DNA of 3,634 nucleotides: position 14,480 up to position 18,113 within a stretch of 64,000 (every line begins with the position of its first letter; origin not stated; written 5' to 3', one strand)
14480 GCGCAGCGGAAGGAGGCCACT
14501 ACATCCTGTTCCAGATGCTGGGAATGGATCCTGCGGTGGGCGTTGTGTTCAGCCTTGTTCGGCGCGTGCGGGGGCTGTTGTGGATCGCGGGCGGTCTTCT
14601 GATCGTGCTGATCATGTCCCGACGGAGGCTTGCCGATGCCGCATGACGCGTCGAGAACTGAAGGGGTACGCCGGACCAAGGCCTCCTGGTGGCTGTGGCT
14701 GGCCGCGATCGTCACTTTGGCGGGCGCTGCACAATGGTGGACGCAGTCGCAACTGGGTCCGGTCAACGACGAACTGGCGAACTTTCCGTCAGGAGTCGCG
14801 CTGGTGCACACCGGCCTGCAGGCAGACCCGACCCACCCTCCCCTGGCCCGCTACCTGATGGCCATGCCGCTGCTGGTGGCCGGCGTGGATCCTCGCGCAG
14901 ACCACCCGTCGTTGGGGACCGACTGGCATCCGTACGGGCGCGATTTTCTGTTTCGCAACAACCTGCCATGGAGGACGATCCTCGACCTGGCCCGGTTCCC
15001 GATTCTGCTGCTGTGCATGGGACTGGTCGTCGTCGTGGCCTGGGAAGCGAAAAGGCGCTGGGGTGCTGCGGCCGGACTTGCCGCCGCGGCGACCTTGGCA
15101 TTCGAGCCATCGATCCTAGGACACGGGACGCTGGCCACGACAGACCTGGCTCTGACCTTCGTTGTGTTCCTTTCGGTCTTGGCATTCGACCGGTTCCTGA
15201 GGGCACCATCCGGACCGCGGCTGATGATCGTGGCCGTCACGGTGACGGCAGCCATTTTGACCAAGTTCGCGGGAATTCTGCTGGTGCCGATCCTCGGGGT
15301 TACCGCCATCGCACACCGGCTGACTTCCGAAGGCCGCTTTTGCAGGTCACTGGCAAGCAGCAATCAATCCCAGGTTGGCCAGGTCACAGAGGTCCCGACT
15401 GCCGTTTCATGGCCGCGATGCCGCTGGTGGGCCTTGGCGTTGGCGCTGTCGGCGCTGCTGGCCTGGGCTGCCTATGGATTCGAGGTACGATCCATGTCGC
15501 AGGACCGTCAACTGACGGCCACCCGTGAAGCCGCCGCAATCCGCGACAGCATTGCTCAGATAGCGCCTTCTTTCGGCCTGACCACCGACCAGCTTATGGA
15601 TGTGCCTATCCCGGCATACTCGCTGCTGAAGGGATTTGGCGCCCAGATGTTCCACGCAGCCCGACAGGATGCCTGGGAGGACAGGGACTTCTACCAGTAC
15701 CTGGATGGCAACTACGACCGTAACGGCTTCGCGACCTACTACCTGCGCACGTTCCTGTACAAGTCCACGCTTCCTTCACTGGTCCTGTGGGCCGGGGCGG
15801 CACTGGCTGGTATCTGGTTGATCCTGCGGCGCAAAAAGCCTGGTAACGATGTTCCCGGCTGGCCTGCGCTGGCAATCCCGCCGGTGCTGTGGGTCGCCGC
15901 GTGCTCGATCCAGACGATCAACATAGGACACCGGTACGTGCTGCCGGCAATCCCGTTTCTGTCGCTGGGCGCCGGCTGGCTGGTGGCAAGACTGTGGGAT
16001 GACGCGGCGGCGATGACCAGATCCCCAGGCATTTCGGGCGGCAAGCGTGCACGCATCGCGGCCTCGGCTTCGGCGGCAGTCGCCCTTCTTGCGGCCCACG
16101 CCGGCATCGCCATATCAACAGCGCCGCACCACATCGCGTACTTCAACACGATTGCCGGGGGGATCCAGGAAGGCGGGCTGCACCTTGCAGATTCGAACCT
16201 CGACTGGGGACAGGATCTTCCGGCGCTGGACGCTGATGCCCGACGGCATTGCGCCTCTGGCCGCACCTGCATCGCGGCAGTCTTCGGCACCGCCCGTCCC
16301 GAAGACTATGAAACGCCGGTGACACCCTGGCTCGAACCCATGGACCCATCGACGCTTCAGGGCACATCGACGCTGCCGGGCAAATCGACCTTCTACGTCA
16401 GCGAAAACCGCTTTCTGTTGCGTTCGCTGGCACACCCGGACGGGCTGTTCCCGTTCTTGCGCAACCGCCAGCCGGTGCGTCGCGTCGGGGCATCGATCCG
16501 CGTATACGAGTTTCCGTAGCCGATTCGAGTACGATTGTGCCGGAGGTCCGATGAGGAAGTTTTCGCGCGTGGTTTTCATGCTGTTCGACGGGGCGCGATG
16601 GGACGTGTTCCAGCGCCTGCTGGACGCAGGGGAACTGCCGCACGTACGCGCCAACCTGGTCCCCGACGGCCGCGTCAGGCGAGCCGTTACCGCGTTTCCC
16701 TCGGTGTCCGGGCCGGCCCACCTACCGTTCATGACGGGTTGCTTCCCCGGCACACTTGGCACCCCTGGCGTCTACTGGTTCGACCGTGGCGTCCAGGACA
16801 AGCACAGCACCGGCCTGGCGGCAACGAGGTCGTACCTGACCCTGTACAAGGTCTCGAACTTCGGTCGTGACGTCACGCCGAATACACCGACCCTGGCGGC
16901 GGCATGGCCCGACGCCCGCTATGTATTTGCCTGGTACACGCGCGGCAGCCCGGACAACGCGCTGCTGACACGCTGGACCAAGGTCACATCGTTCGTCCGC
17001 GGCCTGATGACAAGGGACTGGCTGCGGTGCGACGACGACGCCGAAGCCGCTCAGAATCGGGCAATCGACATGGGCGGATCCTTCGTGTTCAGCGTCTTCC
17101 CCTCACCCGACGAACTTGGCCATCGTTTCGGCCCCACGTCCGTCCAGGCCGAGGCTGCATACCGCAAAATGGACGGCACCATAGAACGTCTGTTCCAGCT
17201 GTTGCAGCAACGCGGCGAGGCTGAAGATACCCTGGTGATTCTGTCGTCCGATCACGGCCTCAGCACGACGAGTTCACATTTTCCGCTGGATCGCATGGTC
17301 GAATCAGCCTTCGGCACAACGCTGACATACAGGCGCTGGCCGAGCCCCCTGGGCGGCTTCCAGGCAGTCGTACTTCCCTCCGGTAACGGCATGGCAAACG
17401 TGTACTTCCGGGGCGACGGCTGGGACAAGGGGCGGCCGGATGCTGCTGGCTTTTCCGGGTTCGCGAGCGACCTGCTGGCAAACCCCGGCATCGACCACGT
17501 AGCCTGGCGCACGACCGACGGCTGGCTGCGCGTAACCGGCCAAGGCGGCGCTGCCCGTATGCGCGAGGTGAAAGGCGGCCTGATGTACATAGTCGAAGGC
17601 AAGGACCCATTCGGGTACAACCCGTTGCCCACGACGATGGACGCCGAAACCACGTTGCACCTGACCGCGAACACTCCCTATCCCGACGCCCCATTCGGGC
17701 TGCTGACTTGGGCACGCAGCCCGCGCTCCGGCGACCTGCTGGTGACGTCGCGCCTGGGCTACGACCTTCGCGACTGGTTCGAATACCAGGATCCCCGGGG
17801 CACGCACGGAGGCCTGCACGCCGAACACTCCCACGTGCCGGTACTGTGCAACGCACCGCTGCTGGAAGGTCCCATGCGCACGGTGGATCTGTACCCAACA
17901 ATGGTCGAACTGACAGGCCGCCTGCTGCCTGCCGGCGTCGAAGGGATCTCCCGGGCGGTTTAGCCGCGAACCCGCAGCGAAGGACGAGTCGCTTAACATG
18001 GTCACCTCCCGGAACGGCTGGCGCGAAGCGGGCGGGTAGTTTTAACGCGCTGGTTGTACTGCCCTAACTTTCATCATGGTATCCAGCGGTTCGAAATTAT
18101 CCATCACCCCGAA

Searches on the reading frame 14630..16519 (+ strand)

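Call 36: search_protein_families(library=pfam, proteins=[window:14630-16519:+], max_evalue=0.00001)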
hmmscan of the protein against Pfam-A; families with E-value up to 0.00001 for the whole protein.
window:14630-16519:+ (629 aa): 2 families
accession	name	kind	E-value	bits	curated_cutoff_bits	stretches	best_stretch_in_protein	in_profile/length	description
PF13231.12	PMT_2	-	4.3e-09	37.2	26.1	1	127-230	29-133/160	Dolichyl-phosphate-mannose-protein mannosyltransferase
PF02366.24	PMT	-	9.2e-06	25.8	22.7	1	68-267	44-218/245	Dolichyl-phosphate-mannose-protein mannosyltransferase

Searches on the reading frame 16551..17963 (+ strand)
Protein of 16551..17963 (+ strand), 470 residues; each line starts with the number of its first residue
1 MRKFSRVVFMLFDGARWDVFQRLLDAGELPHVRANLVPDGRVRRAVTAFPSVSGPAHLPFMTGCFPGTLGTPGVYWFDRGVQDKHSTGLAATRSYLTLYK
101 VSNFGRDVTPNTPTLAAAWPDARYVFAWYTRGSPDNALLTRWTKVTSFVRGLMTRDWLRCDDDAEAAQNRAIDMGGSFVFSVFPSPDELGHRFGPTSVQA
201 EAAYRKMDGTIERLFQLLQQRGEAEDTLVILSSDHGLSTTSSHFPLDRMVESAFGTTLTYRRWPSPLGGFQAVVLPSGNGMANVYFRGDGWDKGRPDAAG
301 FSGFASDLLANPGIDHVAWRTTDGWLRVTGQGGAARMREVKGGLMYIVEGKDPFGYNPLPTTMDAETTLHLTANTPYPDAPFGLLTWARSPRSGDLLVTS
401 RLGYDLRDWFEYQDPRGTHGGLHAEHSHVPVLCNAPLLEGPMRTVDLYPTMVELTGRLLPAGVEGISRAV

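Call 36: search_protein_families(library=pfam, proteins=[window:16551-17963:+], max_evalue=0.00001)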
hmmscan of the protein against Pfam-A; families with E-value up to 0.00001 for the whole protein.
window:16551-17963:+ (470 aa): 2 families
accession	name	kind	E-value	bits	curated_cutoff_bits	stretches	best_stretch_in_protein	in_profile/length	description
PF01663.27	Phosphodiest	-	1.1e-32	114.5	23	1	7-421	1-341/342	Type I phosphodiesterase / nucleotide pyrophosphatase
PF00884.28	Sulfatase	-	1.4e-06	28.3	25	1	205-242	211-248/301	Sulfatase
